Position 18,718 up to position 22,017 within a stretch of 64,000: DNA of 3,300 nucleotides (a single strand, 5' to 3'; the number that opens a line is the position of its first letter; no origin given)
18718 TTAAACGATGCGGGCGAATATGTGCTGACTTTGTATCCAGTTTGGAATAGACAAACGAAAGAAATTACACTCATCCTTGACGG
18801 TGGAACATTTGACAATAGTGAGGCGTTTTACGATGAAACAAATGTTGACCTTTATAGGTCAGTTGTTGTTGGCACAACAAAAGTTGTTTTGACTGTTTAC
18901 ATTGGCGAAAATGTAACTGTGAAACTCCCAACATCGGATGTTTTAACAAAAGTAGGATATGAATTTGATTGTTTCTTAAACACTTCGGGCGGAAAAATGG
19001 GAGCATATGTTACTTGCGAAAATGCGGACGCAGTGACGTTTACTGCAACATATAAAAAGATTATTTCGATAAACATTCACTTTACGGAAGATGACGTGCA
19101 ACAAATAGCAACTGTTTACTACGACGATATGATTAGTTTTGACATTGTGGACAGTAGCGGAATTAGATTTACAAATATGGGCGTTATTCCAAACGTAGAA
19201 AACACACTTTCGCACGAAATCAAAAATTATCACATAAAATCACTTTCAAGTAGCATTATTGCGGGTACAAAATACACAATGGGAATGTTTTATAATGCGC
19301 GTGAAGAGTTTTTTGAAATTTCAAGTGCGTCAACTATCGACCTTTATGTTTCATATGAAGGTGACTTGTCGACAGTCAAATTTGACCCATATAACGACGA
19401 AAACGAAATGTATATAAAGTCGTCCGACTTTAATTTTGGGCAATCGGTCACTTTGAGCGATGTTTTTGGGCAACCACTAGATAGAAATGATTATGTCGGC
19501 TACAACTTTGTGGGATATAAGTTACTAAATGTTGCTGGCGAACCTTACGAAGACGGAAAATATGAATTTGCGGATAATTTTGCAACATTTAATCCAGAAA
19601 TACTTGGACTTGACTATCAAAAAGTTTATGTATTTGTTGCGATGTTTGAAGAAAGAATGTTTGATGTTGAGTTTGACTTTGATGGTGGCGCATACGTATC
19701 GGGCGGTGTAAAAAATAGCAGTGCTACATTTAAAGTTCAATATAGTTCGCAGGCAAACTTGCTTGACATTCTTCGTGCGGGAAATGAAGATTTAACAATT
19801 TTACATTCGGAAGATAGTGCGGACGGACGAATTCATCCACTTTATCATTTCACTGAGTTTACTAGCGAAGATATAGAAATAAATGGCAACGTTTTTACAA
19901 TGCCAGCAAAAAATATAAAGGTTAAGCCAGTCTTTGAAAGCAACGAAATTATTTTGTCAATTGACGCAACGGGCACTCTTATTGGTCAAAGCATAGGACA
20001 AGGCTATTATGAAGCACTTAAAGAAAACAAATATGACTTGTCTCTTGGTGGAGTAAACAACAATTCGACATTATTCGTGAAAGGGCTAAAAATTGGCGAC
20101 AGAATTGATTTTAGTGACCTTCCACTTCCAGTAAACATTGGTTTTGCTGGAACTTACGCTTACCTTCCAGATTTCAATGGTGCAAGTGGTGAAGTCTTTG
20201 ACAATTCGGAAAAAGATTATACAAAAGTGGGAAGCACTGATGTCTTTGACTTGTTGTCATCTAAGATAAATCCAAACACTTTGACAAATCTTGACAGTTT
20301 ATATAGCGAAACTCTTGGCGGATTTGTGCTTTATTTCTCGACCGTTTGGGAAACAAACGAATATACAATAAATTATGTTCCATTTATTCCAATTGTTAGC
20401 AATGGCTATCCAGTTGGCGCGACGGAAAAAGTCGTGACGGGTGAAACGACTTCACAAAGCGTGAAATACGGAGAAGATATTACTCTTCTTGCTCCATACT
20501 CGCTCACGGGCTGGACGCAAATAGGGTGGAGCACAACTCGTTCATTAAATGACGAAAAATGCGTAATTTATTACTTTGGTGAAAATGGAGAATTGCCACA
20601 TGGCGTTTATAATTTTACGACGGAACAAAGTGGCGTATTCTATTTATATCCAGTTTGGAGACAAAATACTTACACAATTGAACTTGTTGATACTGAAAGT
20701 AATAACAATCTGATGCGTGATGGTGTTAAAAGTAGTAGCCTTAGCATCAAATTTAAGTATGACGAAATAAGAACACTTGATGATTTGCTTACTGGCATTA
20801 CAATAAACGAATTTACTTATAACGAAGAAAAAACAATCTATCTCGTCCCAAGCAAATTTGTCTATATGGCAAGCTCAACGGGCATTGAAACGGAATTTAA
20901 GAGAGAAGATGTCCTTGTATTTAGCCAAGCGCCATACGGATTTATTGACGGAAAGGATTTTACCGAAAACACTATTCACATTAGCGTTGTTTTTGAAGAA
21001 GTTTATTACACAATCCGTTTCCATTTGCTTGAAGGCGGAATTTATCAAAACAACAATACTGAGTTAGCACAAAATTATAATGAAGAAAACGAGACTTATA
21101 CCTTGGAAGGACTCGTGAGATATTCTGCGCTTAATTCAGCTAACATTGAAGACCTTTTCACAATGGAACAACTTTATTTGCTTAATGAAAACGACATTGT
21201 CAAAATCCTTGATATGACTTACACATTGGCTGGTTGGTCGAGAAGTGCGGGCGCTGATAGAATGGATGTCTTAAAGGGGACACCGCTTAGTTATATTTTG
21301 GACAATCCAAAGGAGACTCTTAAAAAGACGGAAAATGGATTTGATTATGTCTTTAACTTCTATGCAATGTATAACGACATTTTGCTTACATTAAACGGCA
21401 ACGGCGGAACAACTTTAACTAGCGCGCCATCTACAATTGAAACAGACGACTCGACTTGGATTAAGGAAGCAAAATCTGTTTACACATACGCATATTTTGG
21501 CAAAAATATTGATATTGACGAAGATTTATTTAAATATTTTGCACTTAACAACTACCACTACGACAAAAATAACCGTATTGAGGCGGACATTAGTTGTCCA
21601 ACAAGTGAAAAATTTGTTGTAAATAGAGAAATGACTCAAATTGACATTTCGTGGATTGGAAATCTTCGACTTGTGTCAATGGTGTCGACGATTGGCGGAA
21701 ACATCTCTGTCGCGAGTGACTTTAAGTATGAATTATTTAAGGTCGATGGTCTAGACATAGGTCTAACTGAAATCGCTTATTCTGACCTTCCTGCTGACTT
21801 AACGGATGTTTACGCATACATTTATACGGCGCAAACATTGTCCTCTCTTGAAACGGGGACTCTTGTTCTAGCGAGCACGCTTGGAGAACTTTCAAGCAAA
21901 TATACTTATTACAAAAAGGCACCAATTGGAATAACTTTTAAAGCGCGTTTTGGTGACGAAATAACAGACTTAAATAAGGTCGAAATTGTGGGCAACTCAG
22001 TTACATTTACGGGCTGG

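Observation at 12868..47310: Intact 34.4-kb gene encoding an 11,480-aa N-terminally anchored surface fibre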

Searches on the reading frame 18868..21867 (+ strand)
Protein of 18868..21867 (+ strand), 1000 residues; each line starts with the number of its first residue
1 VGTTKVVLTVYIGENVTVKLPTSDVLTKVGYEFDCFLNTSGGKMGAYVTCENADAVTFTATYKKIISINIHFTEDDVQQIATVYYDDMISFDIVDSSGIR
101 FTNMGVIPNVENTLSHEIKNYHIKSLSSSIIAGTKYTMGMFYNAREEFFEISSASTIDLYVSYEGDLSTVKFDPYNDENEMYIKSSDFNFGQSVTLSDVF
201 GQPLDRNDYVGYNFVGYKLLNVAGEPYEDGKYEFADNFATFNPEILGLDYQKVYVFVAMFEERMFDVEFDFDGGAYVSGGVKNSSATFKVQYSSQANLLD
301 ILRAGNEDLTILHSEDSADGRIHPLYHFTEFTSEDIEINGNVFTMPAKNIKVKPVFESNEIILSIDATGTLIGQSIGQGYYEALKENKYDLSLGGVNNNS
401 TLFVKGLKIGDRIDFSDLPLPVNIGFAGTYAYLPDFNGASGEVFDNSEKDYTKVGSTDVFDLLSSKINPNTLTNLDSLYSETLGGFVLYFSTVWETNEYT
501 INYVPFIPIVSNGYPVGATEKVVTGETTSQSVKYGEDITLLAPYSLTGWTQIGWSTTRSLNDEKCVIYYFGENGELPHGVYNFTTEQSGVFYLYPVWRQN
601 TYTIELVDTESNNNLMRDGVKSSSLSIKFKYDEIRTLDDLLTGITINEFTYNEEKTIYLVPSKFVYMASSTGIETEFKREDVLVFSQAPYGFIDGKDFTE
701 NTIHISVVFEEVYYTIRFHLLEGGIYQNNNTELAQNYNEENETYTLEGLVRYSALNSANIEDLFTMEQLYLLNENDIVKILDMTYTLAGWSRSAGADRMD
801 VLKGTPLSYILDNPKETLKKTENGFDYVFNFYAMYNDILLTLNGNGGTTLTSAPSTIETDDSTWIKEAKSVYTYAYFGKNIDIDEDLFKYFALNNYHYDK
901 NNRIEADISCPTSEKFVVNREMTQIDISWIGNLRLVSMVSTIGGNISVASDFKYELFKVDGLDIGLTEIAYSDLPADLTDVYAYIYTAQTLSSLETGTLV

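Call 4: search_protein_families(library=pfam, proteins=[window:18868-21867:+], max_evalue=0.01)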
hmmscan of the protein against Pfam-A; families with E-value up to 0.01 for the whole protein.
window:18868-21867:+ (1000 aa): 2 families
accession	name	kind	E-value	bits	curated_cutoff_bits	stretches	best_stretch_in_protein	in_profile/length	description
PF18998.6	Flg_new_2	-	0.00093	19.6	23.6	0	326-359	35-72/73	Divergent InlB B-repeat domain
PF17206.9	SeqA_N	-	0.0099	15.6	23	0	879-892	2-15/36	SeqA protein N-terminal domain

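Call 58: search_protein_families(library=ncbifam, proteins=[window:18868-21867:+], max_evalue=0.01)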
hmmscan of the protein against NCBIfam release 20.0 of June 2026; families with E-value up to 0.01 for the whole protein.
window:18868-21867:+ (1000 aa): 0 families
